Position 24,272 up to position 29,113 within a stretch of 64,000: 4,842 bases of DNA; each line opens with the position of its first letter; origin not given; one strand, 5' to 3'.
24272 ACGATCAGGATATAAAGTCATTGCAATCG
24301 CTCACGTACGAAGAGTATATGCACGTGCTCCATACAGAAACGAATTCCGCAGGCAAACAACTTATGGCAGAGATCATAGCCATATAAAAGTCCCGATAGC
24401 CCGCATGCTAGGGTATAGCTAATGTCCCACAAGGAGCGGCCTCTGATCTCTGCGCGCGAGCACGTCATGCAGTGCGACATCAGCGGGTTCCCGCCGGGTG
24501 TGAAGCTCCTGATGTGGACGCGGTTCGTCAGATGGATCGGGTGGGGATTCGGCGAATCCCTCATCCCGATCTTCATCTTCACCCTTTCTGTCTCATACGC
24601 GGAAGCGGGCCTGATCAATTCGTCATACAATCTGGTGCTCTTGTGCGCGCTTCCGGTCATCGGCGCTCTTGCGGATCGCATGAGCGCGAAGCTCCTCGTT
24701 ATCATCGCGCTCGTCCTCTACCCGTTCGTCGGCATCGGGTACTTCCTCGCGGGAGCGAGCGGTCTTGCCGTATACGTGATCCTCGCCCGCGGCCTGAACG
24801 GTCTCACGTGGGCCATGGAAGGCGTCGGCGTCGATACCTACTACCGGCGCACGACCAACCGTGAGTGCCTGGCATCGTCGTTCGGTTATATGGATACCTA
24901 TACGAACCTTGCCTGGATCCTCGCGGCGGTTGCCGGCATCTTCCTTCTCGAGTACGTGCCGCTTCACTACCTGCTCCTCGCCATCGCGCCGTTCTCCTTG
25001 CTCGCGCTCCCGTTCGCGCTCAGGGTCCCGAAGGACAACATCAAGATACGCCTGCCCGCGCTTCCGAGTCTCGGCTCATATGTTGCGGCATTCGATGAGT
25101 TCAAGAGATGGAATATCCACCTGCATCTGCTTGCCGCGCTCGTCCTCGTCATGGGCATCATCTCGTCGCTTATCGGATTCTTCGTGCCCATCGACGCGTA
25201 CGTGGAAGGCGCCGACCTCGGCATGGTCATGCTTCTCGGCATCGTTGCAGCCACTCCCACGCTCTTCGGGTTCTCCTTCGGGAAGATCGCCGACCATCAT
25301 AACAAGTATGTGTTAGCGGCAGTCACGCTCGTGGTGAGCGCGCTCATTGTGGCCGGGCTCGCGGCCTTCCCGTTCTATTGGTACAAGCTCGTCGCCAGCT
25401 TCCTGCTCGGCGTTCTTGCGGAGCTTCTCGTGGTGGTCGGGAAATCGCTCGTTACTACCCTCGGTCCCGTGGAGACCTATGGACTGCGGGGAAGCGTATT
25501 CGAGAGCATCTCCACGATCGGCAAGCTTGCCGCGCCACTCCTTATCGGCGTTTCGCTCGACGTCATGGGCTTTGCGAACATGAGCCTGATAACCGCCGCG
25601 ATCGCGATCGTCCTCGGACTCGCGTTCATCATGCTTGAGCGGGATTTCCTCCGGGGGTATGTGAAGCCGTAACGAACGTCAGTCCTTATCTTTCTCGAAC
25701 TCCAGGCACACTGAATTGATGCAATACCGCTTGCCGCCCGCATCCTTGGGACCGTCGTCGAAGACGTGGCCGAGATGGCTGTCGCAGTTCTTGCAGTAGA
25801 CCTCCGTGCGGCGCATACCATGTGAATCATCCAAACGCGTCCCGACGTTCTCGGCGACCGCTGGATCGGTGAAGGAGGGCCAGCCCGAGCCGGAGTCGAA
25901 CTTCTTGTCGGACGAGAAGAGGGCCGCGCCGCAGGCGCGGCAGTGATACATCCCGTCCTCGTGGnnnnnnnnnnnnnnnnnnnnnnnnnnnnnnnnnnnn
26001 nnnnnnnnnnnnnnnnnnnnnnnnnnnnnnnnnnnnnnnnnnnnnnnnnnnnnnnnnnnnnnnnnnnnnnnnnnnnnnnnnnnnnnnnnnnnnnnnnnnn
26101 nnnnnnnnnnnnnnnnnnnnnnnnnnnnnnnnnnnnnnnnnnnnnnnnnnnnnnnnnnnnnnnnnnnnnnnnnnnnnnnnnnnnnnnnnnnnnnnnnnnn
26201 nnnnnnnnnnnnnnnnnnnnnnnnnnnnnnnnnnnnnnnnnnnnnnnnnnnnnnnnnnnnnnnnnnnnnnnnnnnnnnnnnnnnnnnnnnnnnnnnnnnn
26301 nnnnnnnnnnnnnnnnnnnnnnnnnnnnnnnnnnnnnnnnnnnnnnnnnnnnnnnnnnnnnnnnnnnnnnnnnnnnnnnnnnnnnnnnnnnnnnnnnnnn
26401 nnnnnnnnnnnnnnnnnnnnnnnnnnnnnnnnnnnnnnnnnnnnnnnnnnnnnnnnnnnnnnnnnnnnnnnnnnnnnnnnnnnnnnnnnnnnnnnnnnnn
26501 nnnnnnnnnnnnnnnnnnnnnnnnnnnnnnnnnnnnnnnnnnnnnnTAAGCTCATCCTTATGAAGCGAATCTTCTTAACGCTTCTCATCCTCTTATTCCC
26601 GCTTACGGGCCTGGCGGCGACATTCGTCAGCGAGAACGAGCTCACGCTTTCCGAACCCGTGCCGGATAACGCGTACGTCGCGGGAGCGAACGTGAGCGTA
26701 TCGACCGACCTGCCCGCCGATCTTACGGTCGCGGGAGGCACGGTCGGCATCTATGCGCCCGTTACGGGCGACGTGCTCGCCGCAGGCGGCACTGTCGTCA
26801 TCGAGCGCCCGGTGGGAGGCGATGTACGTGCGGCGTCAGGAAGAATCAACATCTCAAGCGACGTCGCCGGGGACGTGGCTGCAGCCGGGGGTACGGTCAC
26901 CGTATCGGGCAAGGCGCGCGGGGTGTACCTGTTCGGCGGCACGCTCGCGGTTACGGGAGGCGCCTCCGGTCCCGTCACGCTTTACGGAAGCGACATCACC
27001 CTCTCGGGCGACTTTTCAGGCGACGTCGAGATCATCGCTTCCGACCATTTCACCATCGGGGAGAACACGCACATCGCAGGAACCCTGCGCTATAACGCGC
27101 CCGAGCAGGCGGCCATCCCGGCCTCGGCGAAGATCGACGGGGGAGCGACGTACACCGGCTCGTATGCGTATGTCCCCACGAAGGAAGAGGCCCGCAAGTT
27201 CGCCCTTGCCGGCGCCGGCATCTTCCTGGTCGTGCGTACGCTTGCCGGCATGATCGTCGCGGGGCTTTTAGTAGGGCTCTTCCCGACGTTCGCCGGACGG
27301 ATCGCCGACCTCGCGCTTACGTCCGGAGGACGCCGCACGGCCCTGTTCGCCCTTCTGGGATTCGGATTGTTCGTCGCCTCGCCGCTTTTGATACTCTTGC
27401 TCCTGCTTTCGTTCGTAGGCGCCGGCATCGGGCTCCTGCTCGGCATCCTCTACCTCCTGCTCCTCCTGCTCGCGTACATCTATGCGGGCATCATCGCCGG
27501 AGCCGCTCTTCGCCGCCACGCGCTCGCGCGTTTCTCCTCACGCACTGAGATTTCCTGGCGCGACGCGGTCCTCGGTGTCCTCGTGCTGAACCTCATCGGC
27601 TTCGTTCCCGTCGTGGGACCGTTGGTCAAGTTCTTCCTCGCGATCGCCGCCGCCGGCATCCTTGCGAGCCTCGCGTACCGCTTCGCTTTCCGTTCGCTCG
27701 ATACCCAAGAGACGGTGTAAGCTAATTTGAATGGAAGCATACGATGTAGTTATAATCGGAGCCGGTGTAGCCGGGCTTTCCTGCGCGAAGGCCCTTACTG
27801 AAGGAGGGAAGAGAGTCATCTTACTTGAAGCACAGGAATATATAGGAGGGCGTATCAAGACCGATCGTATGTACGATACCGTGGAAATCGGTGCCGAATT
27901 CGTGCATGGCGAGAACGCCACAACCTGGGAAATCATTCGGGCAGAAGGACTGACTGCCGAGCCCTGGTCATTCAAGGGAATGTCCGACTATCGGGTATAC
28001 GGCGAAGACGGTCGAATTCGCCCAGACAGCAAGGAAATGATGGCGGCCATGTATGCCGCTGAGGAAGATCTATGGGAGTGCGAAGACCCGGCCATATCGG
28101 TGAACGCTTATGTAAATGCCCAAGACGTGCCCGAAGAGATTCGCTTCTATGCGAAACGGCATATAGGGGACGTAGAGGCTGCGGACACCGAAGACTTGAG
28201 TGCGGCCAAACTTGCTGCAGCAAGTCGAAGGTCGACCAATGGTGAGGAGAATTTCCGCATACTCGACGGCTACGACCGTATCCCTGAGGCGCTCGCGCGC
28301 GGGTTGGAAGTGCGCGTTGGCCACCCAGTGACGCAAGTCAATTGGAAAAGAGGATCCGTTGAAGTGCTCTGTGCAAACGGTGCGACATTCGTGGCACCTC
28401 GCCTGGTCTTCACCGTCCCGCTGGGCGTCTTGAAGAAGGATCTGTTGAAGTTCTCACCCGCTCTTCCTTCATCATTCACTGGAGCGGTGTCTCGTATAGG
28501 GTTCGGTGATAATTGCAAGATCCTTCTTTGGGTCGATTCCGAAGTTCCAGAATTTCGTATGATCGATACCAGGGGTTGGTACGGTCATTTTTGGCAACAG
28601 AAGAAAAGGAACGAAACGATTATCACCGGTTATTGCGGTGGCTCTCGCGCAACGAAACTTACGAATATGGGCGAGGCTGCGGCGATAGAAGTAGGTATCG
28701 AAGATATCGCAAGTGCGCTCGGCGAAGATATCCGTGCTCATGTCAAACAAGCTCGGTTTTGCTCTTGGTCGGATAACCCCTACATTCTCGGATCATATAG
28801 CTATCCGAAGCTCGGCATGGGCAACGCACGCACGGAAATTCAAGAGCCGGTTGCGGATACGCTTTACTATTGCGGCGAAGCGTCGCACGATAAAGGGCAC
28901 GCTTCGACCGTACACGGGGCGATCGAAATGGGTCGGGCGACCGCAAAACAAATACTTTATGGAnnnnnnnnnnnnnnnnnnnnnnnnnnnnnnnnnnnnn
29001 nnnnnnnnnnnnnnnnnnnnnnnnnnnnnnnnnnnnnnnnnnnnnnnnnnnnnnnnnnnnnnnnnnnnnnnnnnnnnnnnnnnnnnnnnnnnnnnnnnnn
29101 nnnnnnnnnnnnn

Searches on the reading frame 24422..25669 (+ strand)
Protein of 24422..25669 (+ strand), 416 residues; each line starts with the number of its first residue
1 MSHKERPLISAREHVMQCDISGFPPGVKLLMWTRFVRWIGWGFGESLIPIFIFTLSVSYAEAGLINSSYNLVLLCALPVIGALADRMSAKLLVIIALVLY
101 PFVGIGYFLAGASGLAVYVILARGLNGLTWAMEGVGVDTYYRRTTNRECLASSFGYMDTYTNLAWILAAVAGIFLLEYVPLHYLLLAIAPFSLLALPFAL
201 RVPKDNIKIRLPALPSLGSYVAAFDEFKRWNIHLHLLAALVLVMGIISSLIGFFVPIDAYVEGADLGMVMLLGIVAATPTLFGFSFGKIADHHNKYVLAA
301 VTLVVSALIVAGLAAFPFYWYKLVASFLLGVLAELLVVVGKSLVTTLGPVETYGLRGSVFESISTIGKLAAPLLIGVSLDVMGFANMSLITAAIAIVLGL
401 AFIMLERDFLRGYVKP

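Call 79: search_protein_families(library=pfam, proteins=[window:24422-25669:+], max_evalue=0.00001)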
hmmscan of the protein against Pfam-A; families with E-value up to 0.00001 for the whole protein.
window:24422-25669:+ (416 aa): 1 family
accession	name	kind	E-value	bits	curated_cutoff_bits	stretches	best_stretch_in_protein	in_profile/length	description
PF07690.21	MFS_1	-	2.1e-21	76.7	33.4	1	33-330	4-305/347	Major Facilitator Superfamily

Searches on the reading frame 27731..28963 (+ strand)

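Call 80: search_protein_families(library=pfam, proteins=[window:27731-28963:+], max_evalue=0.00001)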
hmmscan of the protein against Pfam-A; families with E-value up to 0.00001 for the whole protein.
window:27731-28963:+ (411 aa): 7 families
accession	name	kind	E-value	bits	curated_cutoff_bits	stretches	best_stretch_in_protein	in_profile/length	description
PF01593.30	Amino_oxidase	-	1e-52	180.4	19.8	1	13-409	1-443/443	Flavin containing amine oxidoreductase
PF13450.12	NAD_binding_8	-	3e-11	43.9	21.9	1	8-68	1-64/68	NAD(P)-binding Rossmann-like domain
PF00890.30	FAD_binding_2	-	3.6e-08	33.4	20.4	1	5-41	1-37/414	FAD binding domain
PF07992.20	Pyr_redox_2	-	1.2e-07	31.9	26.1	1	4-39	1-37/291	Pyridine nucleotide-disulphide oxidoreductase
PF01266.30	DAO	-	1.9e-07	31.4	27.9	1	5-39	1-35/353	FAD dependent oxidoreductase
PF03486.20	HI0933_like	-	1.1e-06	28.7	50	1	5-43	2-40/244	HI0933-like protein Rossmann domain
PF12831.13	FAD_oxidored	-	7e-06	26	27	0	5-41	1-37/416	FAD dependent oxidoreductase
